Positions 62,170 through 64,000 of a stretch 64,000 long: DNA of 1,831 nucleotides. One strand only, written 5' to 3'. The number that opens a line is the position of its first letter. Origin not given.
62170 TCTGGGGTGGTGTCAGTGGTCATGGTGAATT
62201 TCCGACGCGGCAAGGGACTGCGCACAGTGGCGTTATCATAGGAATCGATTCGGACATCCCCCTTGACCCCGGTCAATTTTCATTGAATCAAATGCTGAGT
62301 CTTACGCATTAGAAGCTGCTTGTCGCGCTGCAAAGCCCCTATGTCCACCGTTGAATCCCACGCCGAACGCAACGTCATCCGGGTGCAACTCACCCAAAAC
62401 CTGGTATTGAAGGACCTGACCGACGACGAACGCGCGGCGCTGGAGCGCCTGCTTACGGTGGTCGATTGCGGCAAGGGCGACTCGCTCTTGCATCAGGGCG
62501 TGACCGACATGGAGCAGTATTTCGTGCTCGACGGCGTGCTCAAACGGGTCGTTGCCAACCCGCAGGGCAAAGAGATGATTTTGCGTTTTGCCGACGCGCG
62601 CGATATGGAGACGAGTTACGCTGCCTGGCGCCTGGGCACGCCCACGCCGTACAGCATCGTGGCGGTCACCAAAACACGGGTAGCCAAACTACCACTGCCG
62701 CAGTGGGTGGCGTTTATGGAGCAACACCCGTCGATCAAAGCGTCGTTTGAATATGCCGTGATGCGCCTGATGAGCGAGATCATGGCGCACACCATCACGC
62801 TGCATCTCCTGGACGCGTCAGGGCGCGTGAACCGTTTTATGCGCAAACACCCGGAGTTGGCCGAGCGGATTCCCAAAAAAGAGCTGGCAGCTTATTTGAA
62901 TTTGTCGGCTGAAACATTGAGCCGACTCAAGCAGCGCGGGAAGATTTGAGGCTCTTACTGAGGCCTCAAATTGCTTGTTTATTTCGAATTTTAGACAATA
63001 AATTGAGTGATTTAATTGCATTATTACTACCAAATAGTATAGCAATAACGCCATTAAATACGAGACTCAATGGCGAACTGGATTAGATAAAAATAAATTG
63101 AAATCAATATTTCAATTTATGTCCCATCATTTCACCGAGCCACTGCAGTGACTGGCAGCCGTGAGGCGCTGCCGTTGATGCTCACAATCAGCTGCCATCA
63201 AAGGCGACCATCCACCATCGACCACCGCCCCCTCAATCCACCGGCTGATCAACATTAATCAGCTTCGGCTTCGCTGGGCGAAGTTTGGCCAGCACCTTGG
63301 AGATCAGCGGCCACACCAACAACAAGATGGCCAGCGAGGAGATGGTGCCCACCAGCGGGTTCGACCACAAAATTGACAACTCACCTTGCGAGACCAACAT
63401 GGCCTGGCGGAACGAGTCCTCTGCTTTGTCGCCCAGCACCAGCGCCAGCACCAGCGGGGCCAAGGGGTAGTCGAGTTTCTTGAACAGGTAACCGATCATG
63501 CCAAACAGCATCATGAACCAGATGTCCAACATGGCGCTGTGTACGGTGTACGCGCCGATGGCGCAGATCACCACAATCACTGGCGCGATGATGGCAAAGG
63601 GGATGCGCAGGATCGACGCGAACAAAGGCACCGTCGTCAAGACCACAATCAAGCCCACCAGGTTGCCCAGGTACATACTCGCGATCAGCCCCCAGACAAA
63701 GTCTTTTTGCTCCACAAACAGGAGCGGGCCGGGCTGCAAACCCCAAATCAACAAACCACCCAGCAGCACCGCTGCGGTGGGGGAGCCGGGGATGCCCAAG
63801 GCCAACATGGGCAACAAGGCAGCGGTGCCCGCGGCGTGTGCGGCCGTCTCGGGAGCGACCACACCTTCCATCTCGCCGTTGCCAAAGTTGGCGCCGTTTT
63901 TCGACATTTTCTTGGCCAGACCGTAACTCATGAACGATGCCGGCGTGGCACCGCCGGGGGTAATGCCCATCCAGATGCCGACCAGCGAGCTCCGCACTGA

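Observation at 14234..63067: Family of about 42-bp AT-rich repeats (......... ... WWWGCTA ... short palindrome), seven copies, confined to 3' ends of genes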

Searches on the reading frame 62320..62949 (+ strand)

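Call 8: search_protein_families(library=ncbifam, proteins=[window:62320-62949:+], max_evalue=0.00001)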
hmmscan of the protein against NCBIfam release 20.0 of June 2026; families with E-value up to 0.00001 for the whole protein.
window:62320-62949:+ (209 aa): 2 families
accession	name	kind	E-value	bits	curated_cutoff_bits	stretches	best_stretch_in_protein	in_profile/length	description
NF041163.2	encap_f2b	equivalog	3.2e-06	26.5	400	1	9-146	58-196/450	family 2B encapsulin nanocompartment shell protein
NF008732.0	PRK11753.1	equivalog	8.9e-06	25.3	266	0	52-175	30-153/214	cAMP-activated global transcriptional regulator CRP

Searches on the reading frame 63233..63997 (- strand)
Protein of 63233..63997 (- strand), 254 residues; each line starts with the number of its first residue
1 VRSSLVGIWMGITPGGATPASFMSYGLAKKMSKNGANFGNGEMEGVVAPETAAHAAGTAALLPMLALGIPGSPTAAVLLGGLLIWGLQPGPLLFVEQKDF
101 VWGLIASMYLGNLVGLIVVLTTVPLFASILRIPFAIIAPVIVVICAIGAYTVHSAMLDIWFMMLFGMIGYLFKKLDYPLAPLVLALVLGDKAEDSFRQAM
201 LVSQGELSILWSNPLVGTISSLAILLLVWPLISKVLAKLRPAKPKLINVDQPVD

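Call 91: search_protein_families(library=pfam, proteins=[window:63233-63997:-], max_evalue=0.00001)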
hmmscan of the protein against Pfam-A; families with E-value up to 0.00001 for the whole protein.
window:63233-63997:- (254 aa): 1 family
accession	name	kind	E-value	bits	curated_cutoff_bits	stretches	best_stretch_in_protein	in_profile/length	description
PF01970.21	TctA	-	1.6e-65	221.8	28.9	1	1-184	239-423/423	Tripartite tricarboxylate transporter TctA family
